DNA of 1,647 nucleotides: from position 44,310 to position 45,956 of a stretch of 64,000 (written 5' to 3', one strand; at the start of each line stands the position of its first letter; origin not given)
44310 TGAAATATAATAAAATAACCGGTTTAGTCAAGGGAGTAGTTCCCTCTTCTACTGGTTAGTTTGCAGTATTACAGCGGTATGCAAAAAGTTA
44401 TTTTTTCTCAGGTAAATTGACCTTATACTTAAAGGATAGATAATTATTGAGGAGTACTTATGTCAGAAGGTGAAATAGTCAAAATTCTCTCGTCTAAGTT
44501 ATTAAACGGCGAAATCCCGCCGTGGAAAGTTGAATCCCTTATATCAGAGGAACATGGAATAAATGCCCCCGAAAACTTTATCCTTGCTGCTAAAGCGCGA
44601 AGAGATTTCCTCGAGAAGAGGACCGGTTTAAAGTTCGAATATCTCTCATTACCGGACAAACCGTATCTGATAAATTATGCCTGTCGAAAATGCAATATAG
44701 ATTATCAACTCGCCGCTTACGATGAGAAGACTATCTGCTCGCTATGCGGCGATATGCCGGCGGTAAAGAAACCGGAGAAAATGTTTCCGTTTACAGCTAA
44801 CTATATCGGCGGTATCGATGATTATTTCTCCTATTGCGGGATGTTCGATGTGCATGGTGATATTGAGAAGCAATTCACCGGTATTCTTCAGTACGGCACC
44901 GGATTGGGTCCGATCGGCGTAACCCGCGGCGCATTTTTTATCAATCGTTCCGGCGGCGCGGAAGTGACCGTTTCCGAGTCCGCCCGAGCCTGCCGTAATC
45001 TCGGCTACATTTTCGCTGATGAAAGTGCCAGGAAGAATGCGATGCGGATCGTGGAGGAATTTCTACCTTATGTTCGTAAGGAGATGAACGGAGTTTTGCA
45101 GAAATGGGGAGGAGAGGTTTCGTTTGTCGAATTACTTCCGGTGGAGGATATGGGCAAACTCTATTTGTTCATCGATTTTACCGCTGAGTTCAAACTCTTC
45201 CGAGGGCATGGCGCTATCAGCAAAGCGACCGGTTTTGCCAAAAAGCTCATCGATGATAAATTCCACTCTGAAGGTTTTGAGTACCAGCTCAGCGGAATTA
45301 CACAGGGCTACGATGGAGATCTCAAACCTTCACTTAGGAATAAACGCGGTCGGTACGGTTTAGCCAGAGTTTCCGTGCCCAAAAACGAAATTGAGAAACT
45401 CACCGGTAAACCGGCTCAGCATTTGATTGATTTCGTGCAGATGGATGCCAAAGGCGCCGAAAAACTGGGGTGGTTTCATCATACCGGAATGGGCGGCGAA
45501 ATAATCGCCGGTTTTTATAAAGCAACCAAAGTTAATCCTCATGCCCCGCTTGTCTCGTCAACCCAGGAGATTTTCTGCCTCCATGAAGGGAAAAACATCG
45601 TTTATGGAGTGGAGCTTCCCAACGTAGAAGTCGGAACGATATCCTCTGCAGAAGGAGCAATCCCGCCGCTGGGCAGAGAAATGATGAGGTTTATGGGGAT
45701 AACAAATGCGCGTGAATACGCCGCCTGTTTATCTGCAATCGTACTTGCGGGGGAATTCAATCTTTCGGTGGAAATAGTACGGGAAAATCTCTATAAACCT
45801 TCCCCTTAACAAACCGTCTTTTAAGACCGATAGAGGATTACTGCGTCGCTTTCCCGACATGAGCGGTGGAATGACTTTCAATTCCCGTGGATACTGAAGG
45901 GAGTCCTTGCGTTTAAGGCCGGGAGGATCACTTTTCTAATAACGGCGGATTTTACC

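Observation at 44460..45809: HMG-CoA-reductase-fold protein with the catalytic machinery replaced and a Zn-ribbon inserted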

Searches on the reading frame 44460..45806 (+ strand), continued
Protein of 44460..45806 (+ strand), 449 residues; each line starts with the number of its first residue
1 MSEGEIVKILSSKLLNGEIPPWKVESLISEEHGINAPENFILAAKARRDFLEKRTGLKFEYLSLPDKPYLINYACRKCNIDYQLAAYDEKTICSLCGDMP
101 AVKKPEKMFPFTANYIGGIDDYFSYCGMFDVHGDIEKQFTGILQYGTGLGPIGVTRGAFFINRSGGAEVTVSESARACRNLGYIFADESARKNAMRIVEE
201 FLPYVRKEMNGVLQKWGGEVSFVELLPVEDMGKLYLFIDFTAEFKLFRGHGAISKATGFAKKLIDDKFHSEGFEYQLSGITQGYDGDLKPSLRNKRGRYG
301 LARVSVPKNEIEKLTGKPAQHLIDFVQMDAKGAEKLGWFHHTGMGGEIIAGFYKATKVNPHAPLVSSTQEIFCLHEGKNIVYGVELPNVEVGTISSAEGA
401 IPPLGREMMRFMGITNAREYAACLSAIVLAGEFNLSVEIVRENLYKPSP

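Call 62: find_encoding_contigs(protein=P0167, flank=9000, max_places=2)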
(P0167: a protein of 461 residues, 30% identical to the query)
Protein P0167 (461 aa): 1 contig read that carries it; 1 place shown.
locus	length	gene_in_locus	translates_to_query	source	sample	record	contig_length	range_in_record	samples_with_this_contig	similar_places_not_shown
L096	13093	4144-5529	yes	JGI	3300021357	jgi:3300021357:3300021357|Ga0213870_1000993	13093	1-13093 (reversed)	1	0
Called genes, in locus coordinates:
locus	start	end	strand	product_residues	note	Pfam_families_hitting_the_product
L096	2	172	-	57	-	?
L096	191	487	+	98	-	PF02656:DUF202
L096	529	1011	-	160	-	-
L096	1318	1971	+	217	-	PF01269:Fibrillarin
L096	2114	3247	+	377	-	PF08442:ATP-grasp_2, PF13549:ATP-grasp_5, PF24948:Citrate_synth_N, PF00549:Ligase_CoA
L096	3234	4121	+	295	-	PF02629:CoA_binding, PF13380:CoA_binding_2 (weak), PF13607:Succ_CoA_lig, PF00549:Ligase_CoA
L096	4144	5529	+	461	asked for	-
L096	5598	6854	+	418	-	PF00368:HMG-CoA_red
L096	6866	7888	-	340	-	PF00288:GHMP_kinases_N, PF08544:GHMP_kinases_C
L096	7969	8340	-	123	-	-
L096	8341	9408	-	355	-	-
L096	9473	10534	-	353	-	PF01368:DHH (weak), PF02272:DHHA1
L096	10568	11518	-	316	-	-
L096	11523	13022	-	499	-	PF04536:TPM_phosphatase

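Call 74: find_related_loci(query=A2, collection=metagenome_contigs, flank=6000)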
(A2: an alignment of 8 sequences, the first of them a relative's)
Query A2 (461 aa) in metagenome_contigs; peptide patterns used: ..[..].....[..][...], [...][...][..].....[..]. (x = any residue, [..] = any of these).
529 stretches matched a pattern; 3 encode a relative of the query (tblastn E <= 1e-3); 3 distinct loci.
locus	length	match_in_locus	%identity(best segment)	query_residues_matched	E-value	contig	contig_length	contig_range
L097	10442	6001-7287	41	16-455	1e-89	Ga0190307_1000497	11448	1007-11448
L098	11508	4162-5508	31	13-454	9e-51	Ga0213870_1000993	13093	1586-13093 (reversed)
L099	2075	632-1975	32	13-454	6e-46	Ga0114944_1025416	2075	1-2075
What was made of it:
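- Tried and rejected: The metagenome scan for more sister-family loci returned only three, one of them a duplicate (call 74).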

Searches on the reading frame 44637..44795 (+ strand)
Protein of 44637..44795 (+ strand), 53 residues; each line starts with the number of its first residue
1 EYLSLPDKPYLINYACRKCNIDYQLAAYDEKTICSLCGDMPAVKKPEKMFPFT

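Call 47: search_protein_families(library=pfam, proteins=[window:44637-44795:+], max_evalue=10)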
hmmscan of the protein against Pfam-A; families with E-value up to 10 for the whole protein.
window:44637-44795:+ (53 aa): 3 families
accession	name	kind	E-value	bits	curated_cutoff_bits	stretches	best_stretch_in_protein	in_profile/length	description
PF22191.2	IBR_1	-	0.11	12.8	27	1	15-38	5-28/47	IBR domain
PF04438.22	zf-HIT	-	0.13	12.5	24.7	1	13-23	13-23/30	HIT zinc finger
PF16366.10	CEBP_ZZ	-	0.16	12.7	29.8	1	8-22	6-20/58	Cytoplasmic polyadenylation element-binding protein ZZ domain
